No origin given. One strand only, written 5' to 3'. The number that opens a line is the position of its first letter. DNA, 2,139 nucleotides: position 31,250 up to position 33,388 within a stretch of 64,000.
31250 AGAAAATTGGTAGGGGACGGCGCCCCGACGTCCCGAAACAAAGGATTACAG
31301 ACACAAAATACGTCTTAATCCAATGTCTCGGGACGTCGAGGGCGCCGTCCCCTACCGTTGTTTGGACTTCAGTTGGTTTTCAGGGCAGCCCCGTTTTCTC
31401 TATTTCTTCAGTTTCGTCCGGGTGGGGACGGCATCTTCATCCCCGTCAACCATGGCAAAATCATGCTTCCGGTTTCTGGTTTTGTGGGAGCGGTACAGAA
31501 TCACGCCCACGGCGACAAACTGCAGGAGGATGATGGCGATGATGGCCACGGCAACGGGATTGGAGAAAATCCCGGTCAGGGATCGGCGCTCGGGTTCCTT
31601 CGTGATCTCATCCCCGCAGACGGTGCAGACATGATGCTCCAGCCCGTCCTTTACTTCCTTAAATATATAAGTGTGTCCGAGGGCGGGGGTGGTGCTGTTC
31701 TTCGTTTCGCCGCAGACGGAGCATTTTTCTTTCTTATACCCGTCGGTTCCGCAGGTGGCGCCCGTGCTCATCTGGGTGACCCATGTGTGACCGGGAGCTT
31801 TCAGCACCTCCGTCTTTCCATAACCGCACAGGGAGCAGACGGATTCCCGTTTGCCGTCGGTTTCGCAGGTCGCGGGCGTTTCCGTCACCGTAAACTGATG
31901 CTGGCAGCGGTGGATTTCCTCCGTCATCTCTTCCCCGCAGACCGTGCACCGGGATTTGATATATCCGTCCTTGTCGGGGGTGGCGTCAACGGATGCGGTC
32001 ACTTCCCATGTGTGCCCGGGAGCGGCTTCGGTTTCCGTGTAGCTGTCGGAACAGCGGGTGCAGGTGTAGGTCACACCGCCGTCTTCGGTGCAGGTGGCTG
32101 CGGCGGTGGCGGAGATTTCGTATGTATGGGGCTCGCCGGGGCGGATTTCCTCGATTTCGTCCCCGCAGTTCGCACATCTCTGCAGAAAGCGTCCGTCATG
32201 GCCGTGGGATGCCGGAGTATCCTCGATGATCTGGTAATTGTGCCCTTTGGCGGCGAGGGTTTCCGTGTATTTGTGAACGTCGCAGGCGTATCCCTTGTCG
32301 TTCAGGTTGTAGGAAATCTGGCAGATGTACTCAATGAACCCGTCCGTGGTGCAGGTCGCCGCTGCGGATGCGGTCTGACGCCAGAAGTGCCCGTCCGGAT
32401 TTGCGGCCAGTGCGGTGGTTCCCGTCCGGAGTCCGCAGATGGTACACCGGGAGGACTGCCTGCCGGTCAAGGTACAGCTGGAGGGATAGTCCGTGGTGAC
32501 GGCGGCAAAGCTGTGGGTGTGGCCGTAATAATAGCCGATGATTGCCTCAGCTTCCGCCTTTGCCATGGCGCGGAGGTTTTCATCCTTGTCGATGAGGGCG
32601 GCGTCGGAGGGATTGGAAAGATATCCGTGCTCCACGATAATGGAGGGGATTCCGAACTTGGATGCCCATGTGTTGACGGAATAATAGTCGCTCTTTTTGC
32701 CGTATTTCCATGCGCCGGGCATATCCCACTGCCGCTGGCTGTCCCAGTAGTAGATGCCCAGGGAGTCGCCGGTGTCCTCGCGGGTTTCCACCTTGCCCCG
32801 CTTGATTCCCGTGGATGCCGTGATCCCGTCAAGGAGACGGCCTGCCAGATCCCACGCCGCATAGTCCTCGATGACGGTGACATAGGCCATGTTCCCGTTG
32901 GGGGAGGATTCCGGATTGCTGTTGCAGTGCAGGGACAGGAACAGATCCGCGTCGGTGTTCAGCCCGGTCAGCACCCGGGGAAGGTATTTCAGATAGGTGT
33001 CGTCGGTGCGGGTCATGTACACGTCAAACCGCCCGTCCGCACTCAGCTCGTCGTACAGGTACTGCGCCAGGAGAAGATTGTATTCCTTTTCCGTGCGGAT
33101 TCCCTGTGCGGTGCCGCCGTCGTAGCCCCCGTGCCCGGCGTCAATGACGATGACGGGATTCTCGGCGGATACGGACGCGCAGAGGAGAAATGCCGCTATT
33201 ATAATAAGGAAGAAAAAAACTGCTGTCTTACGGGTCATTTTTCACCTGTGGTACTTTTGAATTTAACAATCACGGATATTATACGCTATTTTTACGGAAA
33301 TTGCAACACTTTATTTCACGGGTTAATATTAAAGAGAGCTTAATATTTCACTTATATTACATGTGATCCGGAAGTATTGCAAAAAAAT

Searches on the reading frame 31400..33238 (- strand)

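Call 13: search_protein_families(library=pfam, proteins=[window:31400-33238:-])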
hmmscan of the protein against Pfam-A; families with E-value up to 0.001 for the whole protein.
window:31400-33238:- (612 aa): 1 family
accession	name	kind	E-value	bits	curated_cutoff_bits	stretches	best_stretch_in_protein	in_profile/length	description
PF01520.23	Amidase_3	-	8.2e-33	114.3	27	1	30-233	1-172/174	N-acetylmuramoyl-L-alanine amidase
